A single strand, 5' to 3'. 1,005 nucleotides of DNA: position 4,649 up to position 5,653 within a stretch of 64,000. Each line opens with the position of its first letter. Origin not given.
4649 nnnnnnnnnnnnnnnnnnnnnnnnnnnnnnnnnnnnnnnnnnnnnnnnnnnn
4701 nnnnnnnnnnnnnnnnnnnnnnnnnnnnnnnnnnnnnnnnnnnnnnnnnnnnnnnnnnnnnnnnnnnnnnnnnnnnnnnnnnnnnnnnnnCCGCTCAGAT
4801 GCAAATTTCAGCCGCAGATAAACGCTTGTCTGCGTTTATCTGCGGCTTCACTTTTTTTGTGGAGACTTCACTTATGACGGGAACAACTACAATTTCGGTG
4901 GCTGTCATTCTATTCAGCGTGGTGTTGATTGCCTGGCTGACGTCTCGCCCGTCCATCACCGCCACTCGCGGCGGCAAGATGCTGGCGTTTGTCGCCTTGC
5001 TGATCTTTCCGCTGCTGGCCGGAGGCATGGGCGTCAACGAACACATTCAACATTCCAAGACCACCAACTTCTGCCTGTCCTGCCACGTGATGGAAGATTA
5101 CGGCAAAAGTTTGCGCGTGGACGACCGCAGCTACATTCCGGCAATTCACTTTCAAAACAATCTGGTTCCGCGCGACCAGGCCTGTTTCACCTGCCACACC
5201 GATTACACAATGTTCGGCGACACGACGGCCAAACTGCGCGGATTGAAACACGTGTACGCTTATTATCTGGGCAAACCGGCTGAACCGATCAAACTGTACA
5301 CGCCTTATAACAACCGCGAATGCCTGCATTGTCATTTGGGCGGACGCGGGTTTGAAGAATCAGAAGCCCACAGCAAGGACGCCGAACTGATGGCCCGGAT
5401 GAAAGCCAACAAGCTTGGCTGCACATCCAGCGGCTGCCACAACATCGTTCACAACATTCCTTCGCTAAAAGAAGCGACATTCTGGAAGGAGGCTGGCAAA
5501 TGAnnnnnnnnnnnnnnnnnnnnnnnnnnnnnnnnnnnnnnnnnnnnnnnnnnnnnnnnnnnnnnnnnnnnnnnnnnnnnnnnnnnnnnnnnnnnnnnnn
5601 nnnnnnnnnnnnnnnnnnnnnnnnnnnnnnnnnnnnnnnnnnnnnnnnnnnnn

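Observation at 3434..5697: Compact periplasmic cytochrome module (pentaheme, monoheme and NapC/NirT-like tetraheme with a CX4CH site, plus a coupled 2-TM peptide)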

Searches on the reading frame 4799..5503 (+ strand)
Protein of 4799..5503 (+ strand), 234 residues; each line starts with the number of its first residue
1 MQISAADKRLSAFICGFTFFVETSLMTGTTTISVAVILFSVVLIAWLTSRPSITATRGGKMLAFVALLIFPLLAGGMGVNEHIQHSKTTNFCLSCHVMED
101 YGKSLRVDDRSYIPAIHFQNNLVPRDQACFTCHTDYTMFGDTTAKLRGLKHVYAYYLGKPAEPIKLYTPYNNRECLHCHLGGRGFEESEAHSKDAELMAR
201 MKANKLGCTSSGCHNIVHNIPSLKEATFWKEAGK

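Call 3: search_protein_families(library=pfam, proteins=[window:4799-5503:+], max_evalue=1)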
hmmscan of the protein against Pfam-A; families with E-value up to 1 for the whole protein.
window:4799-5503:+ (234 aa): 9 families
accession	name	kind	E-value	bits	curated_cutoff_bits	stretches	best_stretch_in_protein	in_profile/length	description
PF03264.19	Cytochrom_NNT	-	2.9e-10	40.6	24.1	2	67-159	14-98/174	NapC/NirT cytochrome c family, N-terminal region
PF22113.1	Mtrc-MtrF_II-IV_dom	-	7.8e-05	22.7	30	1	83-191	75-175/176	Outer membrane cytochrome MtrC/MtrF-like, domains II/IV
PF14522.11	Cytochrome_C7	-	0.0021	18.3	24.8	1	80-179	3-66/67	Cytochrome c7 and related cytochrome c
PF09699.15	Paired_CXXCH_1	-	0.0025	17.9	20.6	0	169-214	3-36/41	Doubled CXXCH motif (Paired_CXXCH_1)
PF14537.11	Cytochrom_c3_2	-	0.029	15.3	25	0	170-216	24-66/79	Cytochrome c3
PF02085.21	Cytochrom_CIII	-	0.1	13.4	22.9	1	84-136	41-85/101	Class III cytochrome C family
PF13442.11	Cytochrome_CBB3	-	0.2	12.4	27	0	90-108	12-30/68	Cytochrome C oxidase, cbb3-type, subunit III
PF16975.12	UPAR_LY6_2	-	0.25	12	31.5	0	86-110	32-56/106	Ly6/PLAUR domain-containing protein 6, Lypd6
PF03150.19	CCP_MauG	-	0.49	11.5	25.6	0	125-148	20-43/149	Di-haem cytochrome c peroxidase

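Call 4: search_protein_families(library=ncbifam, proteins=[window:4799-5503:+], max_evalue=1)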
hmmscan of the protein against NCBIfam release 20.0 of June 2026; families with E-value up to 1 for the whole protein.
window:4799-5503:+ (234 aa): 7 families
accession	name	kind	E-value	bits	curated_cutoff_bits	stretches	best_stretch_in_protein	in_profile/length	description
TIGR03153.1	cytochr_NrfH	equivalog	6.6e-10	39.2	134.2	1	77-215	16-134/138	cytochrome c nitrite reductase small subunit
NF007906.0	PRK10617.1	equivalog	1.7e-08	34.5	349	1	51-165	21-123/200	cytochrome c-type protein NapC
TIGR02161.1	napC_nirT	subfamily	3.4e-08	33.6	310.6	1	48-162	9-111/185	periplasmic nitrate (or nitrite) reductase c-type cytochrome, NapC/NirT family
TIGR02162.1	torC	equivalog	5.6e-08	32.5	478.2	1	77-163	32-111/387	pentaheme c-type cytochrome TorC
NF011606.0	PRK15032.1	equivalog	1.1e-07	31.3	455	1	61-160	17-108/390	pentaheme c-type cytochrome TorC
TIGR03507.1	decahem_SO1788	subfamily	0.00021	19.9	209.3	1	123-198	266-321/672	OmcA/MtrC family decaheme c-type cytochrome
NF008609.0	PRK11586.1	equivalog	0.0054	16.5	230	1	82-135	73-129/149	nitrate reductase cytochrome c-type subunit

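Call 6: find_homologous_proteins(query=window:4799-5503:+, max_evalue=0.001)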
Query window:4799-5503:+ (234 aa): 3291 proteins with E <= 0.001 among 3453 candidates; the best 120 are listed.
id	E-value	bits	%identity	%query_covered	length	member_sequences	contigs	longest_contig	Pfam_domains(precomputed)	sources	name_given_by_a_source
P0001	6.8e-133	460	92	89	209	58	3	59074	PF03264.20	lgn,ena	-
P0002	6.7e-125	433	87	89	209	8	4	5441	PF03264.20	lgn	-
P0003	2.4e-118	412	81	89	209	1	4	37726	PF03264.20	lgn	-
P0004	9.9e-118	410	81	88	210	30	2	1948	PF03264.20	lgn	-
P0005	1.4e-117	409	81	88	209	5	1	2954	PF03264.20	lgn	-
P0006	1.8e-117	409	80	89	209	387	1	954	PF03264.20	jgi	jgi:cytochrome c-type protein NapC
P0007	1.2e-116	406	82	89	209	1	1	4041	PF03264.20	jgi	-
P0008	6.8e-114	397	80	89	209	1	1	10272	PF03264.20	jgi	-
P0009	1.2e-113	397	78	89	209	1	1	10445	PF03264.20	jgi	jgi:cytochrome c-type protein NapC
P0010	6.1e-113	394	78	89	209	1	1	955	PF03264.20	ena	-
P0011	8.0e-113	394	78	89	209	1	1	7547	PF03264.20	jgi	jgi:cytochrome c-type protein NapC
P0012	3.2e-112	392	78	89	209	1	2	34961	PF03264.20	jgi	jgi:cytochrome c-type protein NapC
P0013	4.6e-112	391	77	89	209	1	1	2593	PF03264.20,PF14522.12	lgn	-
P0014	4.7e-112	391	78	89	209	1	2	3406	PF03264.20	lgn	-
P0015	4.2e-111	388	78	89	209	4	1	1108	PF03264.20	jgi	-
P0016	4.5e-111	388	76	89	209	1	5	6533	PF03264.20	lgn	-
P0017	1.5e-110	386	77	89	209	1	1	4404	PF03264.20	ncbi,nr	ncbi:MAG: NapC/NirT family cytochrome c [Blastocatellia bacterium]|nr:NapC/NirT family cytochrome c 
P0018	4.5e-110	385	93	74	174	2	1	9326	PF03264.20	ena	-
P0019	1.8e-109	383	77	88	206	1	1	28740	PF03264.20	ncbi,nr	ncbi:MAG: NapC/NirT family cytochrome c [Chloracidobacterium sp.]|nr:NapC/NirT family cytochrome c [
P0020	1.3e-108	380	75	89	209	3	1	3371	PF03264.20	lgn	-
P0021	6.6e-108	378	74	89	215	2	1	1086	PF03264.20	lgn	-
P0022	1.3e-107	377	76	89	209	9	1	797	PF03264.20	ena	-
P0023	1.8e-107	376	75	89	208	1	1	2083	PF03264.20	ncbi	-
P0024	1.9e-107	376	74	89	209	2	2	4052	PF03264.20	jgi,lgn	jgi:cytochrome c-type protein NapC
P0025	2.8e-107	376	73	89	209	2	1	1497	PF03264.20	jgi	jgi:cytochrome c-type protein NapC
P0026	3.0e-107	376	74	89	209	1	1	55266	PF03264.20,PF22113.2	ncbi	ncbi:MAG: NapC/NirT family cytochrome c [Blastocatellia bacterium]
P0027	3.7e-107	375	76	85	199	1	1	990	PF03264.20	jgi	jgi:cytochrome c-type protein NapC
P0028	8.3e-107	374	74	88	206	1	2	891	PF03264.20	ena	-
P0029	1.9e-106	373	74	89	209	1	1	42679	PF03264.20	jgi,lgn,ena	-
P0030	2.1e-106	373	74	88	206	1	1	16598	PF03264.20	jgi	jgi:cytochrome c-type protein NapC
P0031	6.6e-106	371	70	91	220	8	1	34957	PF03264.20,PF22113.2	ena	-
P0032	6.7e-106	371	73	89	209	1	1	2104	PF03264.20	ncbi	-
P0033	7.7e-106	371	71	89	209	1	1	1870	PF03264.20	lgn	-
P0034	2.5e-105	369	76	85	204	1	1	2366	PF03264.20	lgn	-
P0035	7.6e-105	368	74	88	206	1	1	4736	PF03264.20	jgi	jgi:cytochrome c-type protein NapC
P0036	1.4e-104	367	73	89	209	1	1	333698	PF03264.20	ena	-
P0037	5.0e-104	365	72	89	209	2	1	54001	PF03264.20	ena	-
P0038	5.5e-104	365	77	85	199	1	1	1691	PF03264.20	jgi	jgi:cytochrome c-type protein NapC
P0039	1.1e-103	364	73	89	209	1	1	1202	PF03264.20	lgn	-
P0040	7.6e-103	361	73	85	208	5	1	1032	PF03264.20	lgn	-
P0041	1.6e-102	360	77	80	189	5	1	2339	PF03264.20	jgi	jgi:cytochrome c-type protein NapC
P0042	3.0e-102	359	76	89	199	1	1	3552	PF03264.20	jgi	jgi:nitrate/TMAO reductase-like tetraheme cytochrome c subunit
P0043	1.7e-101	357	72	79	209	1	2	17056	PF03264.20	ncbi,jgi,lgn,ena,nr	ncbi:MAG TPA: NapC/NirT family cytochrome c [Blastocatellia bacterium]|nr:NapC/NirT family cytochrom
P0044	1.1e-100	354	69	89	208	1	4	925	PF03264.20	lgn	-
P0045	1.2e-100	354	68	89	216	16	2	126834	PF03264.20,PF22113.2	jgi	jgi:cytochrome c-type protein NapC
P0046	3.2e-100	353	70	88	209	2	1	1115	PF03264.20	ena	-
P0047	8.3e-100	351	72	79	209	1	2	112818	PF03264.20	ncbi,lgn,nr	ncbi:MAG: NapC/NirT family cytochrome c [Acidobacteria bacterium]|nr:NapC/NirT family cytochrome c [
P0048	2.1e-99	350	67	89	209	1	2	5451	PF03264.20,PF22113.2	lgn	-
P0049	5.7e-99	349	71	79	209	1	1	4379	PF03264.20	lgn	-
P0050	6.0e-99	348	69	89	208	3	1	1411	PF03264.20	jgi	jgi:cytochrome c-type protein NapC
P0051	9.2e-99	348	68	88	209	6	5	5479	PF03264.20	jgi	jgi:Nitrate/TMAO reductases, membrane-bound tetraheme cytochrome c subunit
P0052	1.5e-98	347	68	87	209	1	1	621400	PF03264.20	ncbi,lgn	-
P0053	2.1e-98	347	68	87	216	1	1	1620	PF03264.20,PF22113.2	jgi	jgi:cytochrome c-type protein NapC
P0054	2.1e-98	347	67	89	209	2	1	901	PF03264.20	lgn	-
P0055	2.3e-98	347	70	85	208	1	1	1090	PF03264.20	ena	-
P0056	2.9e-98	346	67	89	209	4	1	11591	PF03264.20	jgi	jgi:cytochrome c-type protein NapC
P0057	5.1e-98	345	67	89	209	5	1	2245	PF03264.20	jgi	-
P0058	1.1e-97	344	68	80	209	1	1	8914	PF03264.20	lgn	-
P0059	1.3e-97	344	67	89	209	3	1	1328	PF03264.20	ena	-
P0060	2.4e-97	343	66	89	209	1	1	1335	PF03264.20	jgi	jgi:cytochrome c-type protein NapC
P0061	2.6e-97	343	69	89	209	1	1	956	PF03264.20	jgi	jgi:cytochrome c-type protein NapC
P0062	3.4e-97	343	66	88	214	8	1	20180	PF03264.20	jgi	jgi:cytochrome c-type protein NapC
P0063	5.0e-97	342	66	88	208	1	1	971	PF03264.20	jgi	jgi:nitrate/TMAO reductase-like tetraheme cytochrome c subunit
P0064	5.5e-97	342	68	86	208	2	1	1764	PF03264.20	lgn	-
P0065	5.9e-97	342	66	89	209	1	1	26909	PF03264.20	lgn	-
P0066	9.6e-97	341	66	89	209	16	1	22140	PF03264.20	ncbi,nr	ncbi:MAG: NapC/NirT family cytochrome c [Blastocatellia bacterium]|nr:NapC/NirT family cytochrome c 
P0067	1.1e-96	341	67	89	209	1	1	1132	PF03264.20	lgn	-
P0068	1.1e-96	341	65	89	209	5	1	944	PF03264.20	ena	-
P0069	1.4e-96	341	66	89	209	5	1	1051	PF03264.20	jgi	jgi:cytochrome c-type protein NapC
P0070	2.6e-96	340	68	89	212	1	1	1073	PF03264.20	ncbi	-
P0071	3.2e-96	340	68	79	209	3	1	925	PF03264.20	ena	-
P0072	4.0e-96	339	67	89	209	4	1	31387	PF03264.20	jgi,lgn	jgi:cytochrome c-type protein NapC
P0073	6.7e-96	339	67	89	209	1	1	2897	PF03264.20,PF22113.2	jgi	jgi:nitrate/TMAO reductase-like tetraheme cytochrome c subunit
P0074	7.1e-96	338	71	79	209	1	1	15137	PF03264.20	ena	-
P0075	9.7e-96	338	79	74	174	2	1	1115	PF03264.20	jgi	jgi:cytochrome c-type protein NapC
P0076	1.5e-95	337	70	79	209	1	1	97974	PF03264.20,PF22113.2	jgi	jgi:hypothetical protein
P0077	2.2e-95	337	66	89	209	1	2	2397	PF03264.20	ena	-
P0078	3.3e-95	336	65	89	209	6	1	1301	PF03264.20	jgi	jgi:cytochrome c-type protein NapC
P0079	3.5e-95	336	64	89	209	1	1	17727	PF03264.20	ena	-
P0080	8.5e-95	335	66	89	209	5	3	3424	PF03264.20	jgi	-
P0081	1.0e-93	331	66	88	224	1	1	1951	PF03264.20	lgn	-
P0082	1.8e-93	331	65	89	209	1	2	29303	PF03264.20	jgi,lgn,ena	-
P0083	2.7e-93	330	66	89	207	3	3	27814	PF03264.20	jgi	jgi:cytochrome c-type protein NapC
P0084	4.7e-93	329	63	88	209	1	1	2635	PF03264.20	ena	-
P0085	6.8e-93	329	64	87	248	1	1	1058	PF14537.12,PF03264.20,PF22113.2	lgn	-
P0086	2.8e-92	327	82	72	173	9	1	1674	PF03264.20,PF22113.2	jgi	jgi:cytochrome c-type protein NapC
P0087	1.2e-91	325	64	89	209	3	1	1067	PF03264.20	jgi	jgi:cytochrome c-type protein NapC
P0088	6.9e-90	319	67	79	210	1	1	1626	PF03264.20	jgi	jgi:cytochrome c-type protein NapC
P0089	2.0e-88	314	68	83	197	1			PF03264.20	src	-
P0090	2.5e-88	314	61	88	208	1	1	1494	PF03264.20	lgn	-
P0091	1.3e-87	311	64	80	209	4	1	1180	PF03264.20,PF22113.2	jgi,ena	-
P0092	1.5e-87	311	67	88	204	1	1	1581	PF09699.16,PF14537.12,PF03264.20,PF14522.12,PF22113.2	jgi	-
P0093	3.0e-87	310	65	78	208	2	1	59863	PF03264.20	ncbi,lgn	-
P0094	3.8e-87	310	60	88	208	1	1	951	PF03264.20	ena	-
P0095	9.6e-87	309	62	89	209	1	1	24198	PF03264.20,PF22113.2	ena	-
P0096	3.9e-86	307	71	77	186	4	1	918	PF03264.20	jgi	jgi:cytochrome c-type protein NapC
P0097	5.1e-86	306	60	88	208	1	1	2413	PF03264.20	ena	-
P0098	6.2e-86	306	59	88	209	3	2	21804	PF03264.20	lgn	-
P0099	8.9e-86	305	64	80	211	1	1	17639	PF03264.20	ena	-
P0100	1.2e-85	305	62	86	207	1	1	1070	PF03264.20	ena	-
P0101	3.2e-85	304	57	89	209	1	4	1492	PF03264.20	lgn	-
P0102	4.7e-85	303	60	88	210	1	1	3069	PF03264.20,PF22113.2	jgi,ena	-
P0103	5.9e-85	303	63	86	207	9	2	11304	PF03264.20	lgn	-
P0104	8.2e-85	302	60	89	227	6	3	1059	PF03264.20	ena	-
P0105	9.9e-85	302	60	89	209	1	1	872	PF03264.20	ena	-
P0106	1.1e-84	302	61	87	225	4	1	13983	PF03264.20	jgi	jgi:cytochrome c-type protein NapC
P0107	1.4e-84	301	63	88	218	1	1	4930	PF03264.20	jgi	jgi:cytochrome c-type protein NapC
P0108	1.4e-84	301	60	89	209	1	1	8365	PF03264.20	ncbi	-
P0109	2.0e-84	301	62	87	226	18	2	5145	PF03264.20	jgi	jgi:cytochrome c-type protein NapC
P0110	2.3e-84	301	63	89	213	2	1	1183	PF03264.20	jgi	-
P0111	2.6e-84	301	60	88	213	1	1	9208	PF03264.20,PF22113.2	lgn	-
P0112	2.7e-84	301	61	89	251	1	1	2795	PF03264.20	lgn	-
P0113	2.9e-84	300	63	81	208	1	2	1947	PF03264.20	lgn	-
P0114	3.4e-84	300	58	89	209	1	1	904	PF03264.20,PF22113.2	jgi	jgi:cytochrome c-type protein NapC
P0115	4.9e-84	300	58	89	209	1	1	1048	PF03264.20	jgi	-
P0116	6.2e-84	299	60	80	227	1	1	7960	PF03264.20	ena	-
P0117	8.3e-84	299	59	88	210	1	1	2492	PF03264.20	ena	-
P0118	8.7e-84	299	62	86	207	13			PF03264.20,PF14522.12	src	-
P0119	1.1e-83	299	61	88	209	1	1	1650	PF03264.20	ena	-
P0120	1.2e-83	298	59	88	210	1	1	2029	PF03264.20,PF22113.2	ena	-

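Call 9: find_encoding_contigs(protein=P0001, flank=10000, max_places=3)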
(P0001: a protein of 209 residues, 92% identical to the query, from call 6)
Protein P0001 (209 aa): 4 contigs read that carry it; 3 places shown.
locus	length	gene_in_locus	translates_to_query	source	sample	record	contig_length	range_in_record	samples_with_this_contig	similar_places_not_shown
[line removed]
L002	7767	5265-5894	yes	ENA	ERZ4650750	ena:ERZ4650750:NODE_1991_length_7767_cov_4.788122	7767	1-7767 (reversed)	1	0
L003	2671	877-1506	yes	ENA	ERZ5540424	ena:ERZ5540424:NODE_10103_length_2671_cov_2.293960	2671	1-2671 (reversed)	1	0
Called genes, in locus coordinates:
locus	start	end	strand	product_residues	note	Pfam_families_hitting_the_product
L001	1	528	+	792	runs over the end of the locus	PF11854:MtrB_PioB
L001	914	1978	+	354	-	PF22113:Mtrc-MtrF_II-IV_dom (faint), PF13435:Cytochrome_C554 (faint), PF14522:Cytochrome_C7 (faint), PF09699:Paired_CXXCH_1, PF14537:Cytochrom_c3_2 (weak), PF09699:Paired_CXXCH_1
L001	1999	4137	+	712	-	-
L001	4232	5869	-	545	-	PF01268:FTHFS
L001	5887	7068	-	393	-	PF24827:AstE_AspA_cat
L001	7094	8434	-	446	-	-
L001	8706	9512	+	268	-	PF14522:Cytochrome_C7 (faint), PF14537:Cytochrom_c3_2 (faint)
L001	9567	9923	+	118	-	PF13442:Cytochrome_CBB3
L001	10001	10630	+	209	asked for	PF03264:Cytochrom_NNT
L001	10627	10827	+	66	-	-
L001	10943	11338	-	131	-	-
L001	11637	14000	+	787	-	PF01804:Penicil_amidase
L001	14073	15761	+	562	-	PF00069:Pkinase, PF07714:PK_Tyr_Ser-Thr, PF01636:APH (faint), PF06293:Kdo (weak)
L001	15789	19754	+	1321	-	PF13424:TPR_12, PF13424:TPR_12, PF00515:TPR_1 (weak), PF14938:SNAP, PF13424:TPR_12, PF17874:TPR_MalT, PF13424:TPR_12, PF12770:CHAT, +10 more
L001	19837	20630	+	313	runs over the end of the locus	-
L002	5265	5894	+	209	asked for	PF03264:Cytochrom_NNT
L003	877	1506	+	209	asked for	PF03264:Cytochrom_NNT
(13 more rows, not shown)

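Call 10: find_encoding_contigs(protein=P0052, flank=10000, max_places=1)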
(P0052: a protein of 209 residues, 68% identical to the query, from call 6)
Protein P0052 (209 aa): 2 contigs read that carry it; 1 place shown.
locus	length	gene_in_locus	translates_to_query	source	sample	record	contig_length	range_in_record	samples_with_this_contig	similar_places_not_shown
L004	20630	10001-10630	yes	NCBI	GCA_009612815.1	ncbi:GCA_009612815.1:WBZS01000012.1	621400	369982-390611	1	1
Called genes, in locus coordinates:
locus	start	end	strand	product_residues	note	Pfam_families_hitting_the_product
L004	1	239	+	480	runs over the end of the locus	-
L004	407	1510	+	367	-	PF00070:Pyr_redox (faint), PF00890:FAD_binding_2 (weak), PF01266:DAO, PF03486:HI0933_like (faint), PF07992:Pyr_redox_2 (faint), PF12831:FAD_oxidored (faint), PF13450:NAD_binding_8 (weak), PF13738:Pyr_redox_3 (faint)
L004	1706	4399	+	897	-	PF00690:Cation_ATPase_N, PF00122:E1-E2_ATPase, PF00702:Hydrolase, PF13246:Cation_ATPase, PF08282:Hydrolase_3 (weak), PF00689:Cation_ATPase_C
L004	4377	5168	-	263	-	PF04055:Radical_SAM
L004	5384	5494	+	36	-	-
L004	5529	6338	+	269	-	PF03264:Cytochrom_NNT (faint), PF14537:Cytochrom_c3_2 (faint), PF22113:Mtrc-MtrF_II-IV_dom (faint), PF14522:Cytochrome_C7 (faint)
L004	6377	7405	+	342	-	PF22113:Mtrc-MtrF_II-IV_dom (faint), PF02085:Cytochrom_CIII (faint), PF14537:Cytochrom_c3_2 (faint), PF14522:Cytochrome_C7 (faint), PF13435:Cytochrome_C554 (faint), PF09699:Paired_CXXCH_1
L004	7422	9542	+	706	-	-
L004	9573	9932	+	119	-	PF13442:Cytochrome_CBB3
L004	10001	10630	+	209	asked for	PF03264:Cytochrom_NNT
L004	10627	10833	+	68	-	-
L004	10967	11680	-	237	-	PF00027:cNMP_binding, PF13545:HTH_Crp_2, PF00325:Crp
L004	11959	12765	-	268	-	PF14256:YwiC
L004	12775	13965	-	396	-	PF03781:FGE-sulfatase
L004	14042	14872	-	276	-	PF12679:ABC2_membrane_2, PF12730:ABC2_membrane_4 (weak), PF12698:ABC2_membrane_3 (weak)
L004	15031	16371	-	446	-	-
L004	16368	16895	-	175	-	PF05573:NosL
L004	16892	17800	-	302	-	PF00005:ABC_tran, PF13304:AAA_21, PF13732:DrrA1-3_C (weak)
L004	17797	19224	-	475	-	PF07602:DUF1565 (faint), PF13229:Beta_helix, PF05048:NosD, PF13229:Beta_helix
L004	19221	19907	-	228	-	-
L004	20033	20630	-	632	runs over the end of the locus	PF18764:nos_propeller, PF13473:Cupredoxin_1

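Call 11: find_encoding_contigs(protein=P0036, flank=10000, max_places=1)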
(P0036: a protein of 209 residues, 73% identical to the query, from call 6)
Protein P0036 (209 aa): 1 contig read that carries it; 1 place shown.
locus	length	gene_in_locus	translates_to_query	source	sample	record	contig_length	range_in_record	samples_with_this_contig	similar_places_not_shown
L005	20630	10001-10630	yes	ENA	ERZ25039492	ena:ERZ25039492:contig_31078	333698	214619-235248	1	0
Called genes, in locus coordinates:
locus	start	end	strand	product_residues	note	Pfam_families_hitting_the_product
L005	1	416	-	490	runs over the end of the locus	PF00072:Response_reg, PF00158:Sigma54_activat, PF14532:Sigma54_activ_2, PF07724:AAA_2 (weak), PF07728:AAA_5, PF25601:AAA_lid_14, PF02954:HTH_8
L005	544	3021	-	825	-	PF00690:Cation_ATPase_N, PF00122:E1-E2_ATPase, PF00702:Hydrolase, PF13246:Cation_ATPase, PF08282:Hydrolase_3 (faint), PF00689:Cation_ATPase_C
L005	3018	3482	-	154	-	PF00582:Usp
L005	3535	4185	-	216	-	PF11066:DUF2867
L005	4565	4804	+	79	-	PF00582:Usp (faint)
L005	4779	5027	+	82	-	PF00582:Usp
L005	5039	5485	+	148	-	PF00582:Usp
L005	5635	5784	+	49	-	-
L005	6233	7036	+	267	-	PF13435:Cytochrome_C554 (faint), PF14522:Cytochrome_C7 (faint), PF14537:Cytochrom_c3_2 (faint), PF09699:Paired_CXXCH_1 (faint)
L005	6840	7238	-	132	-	-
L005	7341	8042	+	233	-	-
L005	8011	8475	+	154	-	-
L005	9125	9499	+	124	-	-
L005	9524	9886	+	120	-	PF13442:Cytochrome_CBB3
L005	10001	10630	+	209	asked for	PF03264:Cytochrom_NNT (faint)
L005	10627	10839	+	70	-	-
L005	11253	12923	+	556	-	PF00122:E1-E2_ATPase, PF00702:Hydrolase (weak), PF13246:Cation_ATPase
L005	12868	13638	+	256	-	PF00689:Cation_ATPase_C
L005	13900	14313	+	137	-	-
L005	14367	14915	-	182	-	PF01814:Hemerythrin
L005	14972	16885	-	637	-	PF04107:GCS2, PF00571:CBS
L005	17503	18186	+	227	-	PF01261:AP_endonuc_2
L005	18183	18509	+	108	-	-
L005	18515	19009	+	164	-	PF24400:DUF7544, PF25231:DUF7847, PF10110:GPDPase_memb (weak), PF24463:DUF7577 (weak)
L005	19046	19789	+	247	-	PF00005:ABC_tran, PF13304:AAA_21 (faint)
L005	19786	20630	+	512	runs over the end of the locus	PF00528:BPD_transp_1, PF04069:OpuAC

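Call 12: find_encoding_contigs(protein=P0045, flank=10000, max_places=1)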
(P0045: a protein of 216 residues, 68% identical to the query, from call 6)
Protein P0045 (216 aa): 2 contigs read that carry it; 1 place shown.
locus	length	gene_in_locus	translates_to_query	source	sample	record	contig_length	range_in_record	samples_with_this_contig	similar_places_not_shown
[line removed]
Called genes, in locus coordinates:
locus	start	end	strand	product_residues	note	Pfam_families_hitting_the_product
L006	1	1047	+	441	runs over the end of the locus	PF07396:Porin_O_P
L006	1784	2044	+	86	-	-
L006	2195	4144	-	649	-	PF00989:PAS, PF08448:PAS_4, PF13426:PAS_9, PF08447:PAS_3, PF00989:PAS, PF08448:PAS_4, PF13426:PAS_9, PF08447:PAS_3, +5 more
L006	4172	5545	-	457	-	PF00072:Response_reg, PF00158:Sigma54_activat, PF14532:Sigma54_activ_2, PF07724:AAA_2 (weak), PF07728:AAA_5, PF25601:AAA_lid_14, PF02954:HTH_8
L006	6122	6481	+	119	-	PF00034:Cytochrom_C, PF13442:Cytochrome_CBB3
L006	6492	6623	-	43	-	-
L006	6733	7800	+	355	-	PF02085:Cytochrom_CIII (faint), PF22113:Mtrc-MtrF_II-IV_dom (faint), PF14537:Cytochrom_c3_2 (faint), PF14522:Cytochrome_C7 (faint), PF09699:Paired_CXXCH_1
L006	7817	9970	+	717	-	-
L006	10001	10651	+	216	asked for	PF03264:Cytochrom_NNT (weak), PF22113:Mtrc-MtrF_II-IV_dom (weak)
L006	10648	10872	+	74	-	-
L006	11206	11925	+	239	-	PF00027:cNMP_binding, PF13545:HTH_Crp_2, PF00325:Crp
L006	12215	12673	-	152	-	-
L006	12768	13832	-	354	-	PF08240:ADH_N, PF16912:Glu_dehyd_C (weak), PF00107:ADH_zinc_N, PF13602:ADH_zinc_N_2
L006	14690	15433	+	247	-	PF13645:YkuD_2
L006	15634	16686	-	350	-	PF00753:Lactamase_B, PF12706:Lactamase_B_2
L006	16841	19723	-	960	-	PF10282:Lactonase (faint)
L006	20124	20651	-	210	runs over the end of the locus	PF00440:TetR_N, PF17932:TetR_C_24 (weak)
